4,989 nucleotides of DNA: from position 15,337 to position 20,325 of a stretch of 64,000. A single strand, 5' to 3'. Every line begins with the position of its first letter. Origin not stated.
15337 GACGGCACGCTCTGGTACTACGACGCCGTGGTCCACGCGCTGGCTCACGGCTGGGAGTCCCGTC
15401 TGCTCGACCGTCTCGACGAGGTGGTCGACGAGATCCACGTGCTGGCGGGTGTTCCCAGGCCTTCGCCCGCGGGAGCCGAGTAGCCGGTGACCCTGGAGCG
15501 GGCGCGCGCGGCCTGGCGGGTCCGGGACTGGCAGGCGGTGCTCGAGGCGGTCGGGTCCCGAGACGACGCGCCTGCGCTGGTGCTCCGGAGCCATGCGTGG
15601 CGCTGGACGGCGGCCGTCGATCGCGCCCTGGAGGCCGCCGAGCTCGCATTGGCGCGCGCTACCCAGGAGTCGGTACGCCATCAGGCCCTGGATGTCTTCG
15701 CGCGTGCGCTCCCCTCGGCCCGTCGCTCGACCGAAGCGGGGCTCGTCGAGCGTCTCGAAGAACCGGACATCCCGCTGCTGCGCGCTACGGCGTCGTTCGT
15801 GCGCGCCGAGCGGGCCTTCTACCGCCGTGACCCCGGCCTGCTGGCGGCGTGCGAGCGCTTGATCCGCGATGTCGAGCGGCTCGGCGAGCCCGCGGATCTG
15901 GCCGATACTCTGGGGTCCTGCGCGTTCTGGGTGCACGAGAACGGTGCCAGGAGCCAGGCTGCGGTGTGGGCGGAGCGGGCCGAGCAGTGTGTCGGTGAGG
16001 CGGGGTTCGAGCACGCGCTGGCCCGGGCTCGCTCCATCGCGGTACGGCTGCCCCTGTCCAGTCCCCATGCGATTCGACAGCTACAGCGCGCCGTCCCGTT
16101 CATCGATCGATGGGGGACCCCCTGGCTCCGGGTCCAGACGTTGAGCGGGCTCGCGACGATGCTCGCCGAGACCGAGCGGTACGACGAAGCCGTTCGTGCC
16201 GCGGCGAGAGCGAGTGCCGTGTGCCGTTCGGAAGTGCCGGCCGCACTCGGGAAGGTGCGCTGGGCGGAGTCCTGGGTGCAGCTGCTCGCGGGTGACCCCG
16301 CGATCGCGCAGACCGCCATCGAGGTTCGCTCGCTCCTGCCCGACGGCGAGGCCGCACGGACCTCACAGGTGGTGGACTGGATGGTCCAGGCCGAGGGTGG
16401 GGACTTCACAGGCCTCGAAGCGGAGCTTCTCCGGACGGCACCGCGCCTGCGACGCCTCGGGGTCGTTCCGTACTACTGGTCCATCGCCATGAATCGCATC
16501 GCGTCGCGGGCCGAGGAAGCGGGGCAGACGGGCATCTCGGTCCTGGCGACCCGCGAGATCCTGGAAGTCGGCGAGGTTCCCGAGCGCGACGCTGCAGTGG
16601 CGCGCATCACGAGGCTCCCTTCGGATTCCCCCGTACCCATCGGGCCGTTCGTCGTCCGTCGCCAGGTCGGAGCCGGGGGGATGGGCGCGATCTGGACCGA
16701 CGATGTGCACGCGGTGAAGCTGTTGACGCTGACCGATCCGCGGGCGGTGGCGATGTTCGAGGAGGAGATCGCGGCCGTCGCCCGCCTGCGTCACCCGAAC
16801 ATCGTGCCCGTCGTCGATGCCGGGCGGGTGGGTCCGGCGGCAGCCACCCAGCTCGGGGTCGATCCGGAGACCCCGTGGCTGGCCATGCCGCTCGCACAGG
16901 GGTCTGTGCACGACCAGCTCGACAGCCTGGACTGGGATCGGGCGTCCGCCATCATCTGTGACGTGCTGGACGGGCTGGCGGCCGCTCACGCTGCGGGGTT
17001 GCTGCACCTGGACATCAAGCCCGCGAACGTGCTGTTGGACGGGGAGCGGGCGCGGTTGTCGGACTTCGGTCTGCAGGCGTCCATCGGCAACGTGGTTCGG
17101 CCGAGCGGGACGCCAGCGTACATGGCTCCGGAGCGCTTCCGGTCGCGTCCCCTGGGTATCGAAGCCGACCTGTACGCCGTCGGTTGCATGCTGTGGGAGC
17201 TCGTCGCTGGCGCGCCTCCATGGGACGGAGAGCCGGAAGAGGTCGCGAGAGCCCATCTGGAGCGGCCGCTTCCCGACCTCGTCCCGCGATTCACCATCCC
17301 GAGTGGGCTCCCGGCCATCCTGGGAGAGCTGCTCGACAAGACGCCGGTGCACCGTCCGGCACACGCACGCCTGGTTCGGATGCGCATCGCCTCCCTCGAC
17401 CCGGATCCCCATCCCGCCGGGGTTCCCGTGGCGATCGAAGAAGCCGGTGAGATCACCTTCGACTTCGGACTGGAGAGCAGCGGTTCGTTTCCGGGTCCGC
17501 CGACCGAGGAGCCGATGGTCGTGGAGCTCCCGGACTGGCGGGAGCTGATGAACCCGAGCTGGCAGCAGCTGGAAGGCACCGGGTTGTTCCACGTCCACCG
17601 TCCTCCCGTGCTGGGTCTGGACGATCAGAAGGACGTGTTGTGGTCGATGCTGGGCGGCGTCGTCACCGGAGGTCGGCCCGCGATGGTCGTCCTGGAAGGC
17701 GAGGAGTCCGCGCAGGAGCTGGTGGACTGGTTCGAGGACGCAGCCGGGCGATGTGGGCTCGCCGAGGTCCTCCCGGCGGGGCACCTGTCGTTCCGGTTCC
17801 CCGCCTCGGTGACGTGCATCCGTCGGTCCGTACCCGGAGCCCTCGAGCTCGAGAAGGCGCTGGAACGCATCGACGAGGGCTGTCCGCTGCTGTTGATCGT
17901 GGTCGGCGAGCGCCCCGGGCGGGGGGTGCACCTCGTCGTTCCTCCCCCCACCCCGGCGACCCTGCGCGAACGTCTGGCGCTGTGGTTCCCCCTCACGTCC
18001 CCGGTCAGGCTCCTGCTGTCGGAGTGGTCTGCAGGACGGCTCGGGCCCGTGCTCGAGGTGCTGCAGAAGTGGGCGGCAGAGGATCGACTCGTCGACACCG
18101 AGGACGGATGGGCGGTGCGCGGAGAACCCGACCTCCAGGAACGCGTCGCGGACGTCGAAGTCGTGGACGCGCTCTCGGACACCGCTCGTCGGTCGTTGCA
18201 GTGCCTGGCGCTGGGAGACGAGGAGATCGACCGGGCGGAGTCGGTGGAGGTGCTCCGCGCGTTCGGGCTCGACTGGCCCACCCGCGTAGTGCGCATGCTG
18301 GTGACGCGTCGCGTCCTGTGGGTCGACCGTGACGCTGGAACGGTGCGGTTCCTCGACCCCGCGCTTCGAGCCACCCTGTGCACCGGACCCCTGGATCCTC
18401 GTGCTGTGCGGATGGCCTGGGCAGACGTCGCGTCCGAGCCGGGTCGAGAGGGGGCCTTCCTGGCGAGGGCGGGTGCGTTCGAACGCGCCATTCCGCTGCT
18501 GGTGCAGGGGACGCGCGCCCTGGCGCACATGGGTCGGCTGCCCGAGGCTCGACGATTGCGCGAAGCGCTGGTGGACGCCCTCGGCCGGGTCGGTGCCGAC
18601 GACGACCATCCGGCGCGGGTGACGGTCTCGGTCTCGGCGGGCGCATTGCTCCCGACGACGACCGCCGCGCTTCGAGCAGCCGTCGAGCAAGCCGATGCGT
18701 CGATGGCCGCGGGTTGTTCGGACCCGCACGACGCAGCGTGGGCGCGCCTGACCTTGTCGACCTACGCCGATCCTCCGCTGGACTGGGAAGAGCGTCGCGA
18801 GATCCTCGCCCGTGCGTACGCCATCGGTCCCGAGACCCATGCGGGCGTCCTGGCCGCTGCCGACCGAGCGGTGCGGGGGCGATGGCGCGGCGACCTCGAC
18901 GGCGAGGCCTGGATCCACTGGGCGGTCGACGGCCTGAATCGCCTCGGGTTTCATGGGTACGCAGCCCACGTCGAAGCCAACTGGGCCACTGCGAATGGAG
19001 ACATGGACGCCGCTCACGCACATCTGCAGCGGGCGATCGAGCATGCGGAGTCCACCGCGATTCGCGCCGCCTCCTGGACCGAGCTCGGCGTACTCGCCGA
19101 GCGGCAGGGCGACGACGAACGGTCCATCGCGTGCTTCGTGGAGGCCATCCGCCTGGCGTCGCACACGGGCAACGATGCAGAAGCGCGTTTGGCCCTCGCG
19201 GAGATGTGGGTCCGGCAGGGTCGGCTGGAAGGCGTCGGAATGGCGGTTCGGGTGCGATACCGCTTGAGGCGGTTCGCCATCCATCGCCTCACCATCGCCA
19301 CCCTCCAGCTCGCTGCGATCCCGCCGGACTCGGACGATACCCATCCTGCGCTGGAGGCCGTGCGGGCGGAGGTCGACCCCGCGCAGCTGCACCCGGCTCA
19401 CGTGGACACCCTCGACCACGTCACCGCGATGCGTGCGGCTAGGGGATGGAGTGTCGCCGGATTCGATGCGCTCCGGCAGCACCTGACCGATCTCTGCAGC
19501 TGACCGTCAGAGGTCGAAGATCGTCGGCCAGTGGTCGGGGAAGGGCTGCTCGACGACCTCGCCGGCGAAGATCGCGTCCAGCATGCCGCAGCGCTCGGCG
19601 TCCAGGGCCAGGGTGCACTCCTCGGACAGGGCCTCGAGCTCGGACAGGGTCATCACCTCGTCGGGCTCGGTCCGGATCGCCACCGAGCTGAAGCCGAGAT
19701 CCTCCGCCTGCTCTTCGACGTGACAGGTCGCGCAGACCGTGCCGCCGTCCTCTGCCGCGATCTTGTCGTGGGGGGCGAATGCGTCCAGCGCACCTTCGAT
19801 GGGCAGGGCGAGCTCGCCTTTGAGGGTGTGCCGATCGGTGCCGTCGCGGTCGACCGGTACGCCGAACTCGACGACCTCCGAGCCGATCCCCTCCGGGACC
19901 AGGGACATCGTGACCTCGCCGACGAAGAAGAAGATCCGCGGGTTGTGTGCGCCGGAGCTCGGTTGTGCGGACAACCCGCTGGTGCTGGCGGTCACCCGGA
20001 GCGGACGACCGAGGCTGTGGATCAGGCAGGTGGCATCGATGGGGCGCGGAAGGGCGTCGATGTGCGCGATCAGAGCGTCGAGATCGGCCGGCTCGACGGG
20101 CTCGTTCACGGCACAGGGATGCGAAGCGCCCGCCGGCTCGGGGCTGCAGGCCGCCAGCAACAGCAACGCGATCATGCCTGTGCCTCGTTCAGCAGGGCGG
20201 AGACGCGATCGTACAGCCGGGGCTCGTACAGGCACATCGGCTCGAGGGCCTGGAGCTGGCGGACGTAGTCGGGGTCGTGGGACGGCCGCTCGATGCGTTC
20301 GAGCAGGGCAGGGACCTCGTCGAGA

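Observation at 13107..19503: Apparent operon aspS - HD-only (p)ppGpp-hydrolase-like protein - 1338-aa Ser/Thr kinase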

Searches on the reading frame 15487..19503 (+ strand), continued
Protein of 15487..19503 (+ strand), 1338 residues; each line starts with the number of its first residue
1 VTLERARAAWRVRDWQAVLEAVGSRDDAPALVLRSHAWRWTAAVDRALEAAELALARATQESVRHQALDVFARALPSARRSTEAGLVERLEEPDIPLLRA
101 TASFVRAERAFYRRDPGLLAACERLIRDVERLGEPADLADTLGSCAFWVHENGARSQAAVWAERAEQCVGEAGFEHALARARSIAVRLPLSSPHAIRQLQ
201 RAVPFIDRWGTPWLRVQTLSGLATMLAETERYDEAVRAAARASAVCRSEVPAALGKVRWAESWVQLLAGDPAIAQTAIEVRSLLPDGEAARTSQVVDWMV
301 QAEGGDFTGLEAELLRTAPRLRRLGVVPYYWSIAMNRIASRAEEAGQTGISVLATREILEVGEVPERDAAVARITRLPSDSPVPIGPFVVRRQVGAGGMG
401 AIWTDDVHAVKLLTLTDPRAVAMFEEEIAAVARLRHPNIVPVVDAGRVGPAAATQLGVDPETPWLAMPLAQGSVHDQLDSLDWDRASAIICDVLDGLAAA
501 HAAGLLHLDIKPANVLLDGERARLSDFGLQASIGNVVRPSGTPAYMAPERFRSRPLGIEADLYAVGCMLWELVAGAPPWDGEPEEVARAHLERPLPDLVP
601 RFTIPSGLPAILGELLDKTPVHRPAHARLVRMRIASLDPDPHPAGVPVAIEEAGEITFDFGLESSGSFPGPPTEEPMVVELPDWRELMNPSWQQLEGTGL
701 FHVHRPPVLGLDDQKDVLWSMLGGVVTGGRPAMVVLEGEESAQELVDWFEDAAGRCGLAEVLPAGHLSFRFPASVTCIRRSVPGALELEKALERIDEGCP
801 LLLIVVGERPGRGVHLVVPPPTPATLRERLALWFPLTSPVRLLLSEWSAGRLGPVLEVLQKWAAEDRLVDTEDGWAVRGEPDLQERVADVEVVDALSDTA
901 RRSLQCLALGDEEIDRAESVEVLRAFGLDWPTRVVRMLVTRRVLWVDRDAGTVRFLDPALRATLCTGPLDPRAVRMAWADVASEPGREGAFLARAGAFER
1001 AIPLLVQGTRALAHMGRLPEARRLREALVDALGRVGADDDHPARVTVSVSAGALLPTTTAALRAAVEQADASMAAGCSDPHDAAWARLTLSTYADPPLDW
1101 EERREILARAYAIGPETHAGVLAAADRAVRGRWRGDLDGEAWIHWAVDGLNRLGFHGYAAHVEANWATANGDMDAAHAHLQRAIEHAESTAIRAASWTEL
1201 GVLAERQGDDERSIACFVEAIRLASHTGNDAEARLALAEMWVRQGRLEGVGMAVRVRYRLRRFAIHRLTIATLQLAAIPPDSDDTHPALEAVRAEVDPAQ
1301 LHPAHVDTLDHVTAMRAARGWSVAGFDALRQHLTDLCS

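Call 52: search_protein_families(library=padloc, proteins=[window:15487-19503:+], max_evalue=0.01)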
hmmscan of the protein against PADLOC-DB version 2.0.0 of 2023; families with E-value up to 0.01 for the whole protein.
window:15487-19503:+ (1338 aa): 33 families (the best 25 are shown)
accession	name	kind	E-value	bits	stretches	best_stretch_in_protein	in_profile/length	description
PDLC04042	PD-T4-6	-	1.8e-44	150.6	1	385-641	8-276/292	-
PDLC04053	PD-T4-6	-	1.4e-40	137.7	1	385-631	8-265/311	-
PDLC04138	mad6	-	5.1e-40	136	1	388-626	53-303/659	mads_6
PDLC04061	PD-T4-6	-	3e-38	130.6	1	386-637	16-283/510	-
PDLC04054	PD-T4-6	-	6.4e-37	125.8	1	388-637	12-273/347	-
PDLC04043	PD-T4-6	-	4.5e-36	122.9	1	385-631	14-272/452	-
PDLC04039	PD-T4-6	-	1.2e-34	118.2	1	384-626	12-264/458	-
PDLC04041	PD-T4-6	-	4.2e-32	110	1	385-628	27-284/443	-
PDLC04047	PD-T4-6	-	2.4e-27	93.9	1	388-623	12-258/327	-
PDLC04057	PD-T4-6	-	4.4e-26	89.9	1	391-628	13-261/443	-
PDLC04060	PD-T4-6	-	1.9e-25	87.8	1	390-624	12-256/486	-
PDLC04040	PD-T4-6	-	4.6e-25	86.4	1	409-629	23-257/547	-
PDLC03920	MkoA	-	1.2e-24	84.8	1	395-635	16-275/1112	-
PDLC04048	PD-T4-6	-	3.8e-24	83.7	1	391-600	15-234/354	-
PDLC04052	PD-T4-6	-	4.5e-23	80.2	1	409-628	38-267/496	-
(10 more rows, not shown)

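Call 53: search_protein_families(library=pfam, proteins=[P0122], max_evalue=0.01)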
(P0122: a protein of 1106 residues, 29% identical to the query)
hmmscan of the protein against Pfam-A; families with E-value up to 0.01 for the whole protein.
P0122 (1106 aa): 8 families
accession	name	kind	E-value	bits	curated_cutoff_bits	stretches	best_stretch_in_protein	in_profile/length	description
PF00069.31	Pkinase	-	1.7e-43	149.4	31.7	1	421-677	4-255/263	Protein kinase domain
PF07714.23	PK_Tyr_Ser-Thr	-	2.3e-21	76.7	23.1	1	422-672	5-248/258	Protein tyrosine and serine/threonine kinase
PF13424.12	TPR_12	-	1.6e-07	31.8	30.1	1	219-278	15-76/77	Tetratricopeptide repeat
PF07719.23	TPR_2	-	8.8e-06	25.9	27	0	252-279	6-33/34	Tetratricopeptide repeat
PF13191.12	AAA_16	-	0.0005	21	32.6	1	719-809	2-85/167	AAA ATPase domain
PF00515.34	TPR_1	-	0.0045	17.2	27.8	0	253-278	7-32/34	Tetratricopeptide repeat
PF14559.12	TPR_19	-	0.0053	17.5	25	1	260-324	4-64/68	Tetratricopeptide repeat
PF13401.12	AAA_22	-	0.0056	17.4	27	0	743-823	6-69/130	AAA domain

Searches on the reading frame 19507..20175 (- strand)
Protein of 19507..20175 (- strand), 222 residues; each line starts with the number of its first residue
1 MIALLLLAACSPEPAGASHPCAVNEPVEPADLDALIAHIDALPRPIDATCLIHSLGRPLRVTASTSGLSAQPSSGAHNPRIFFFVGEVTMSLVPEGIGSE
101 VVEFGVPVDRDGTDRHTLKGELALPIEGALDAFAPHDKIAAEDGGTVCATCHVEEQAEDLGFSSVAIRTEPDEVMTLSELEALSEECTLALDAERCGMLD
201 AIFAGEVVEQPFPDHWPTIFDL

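Call 52: search_protein_families(library=padloc, proteins=[window:19507-20175:-], max_evalue=0.01)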
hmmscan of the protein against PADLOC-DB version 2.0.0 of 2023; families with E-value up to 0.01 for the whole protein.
window:19507-20175:- (222 aa): 0 families

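Call 53: search_protein_families(library=pfam, proteins=[window:19507-20175:-], max_evalue=0.01)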
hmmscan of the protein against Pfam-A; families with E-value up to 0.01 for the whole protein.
window:19507-20175:- (222 aa): 0 families
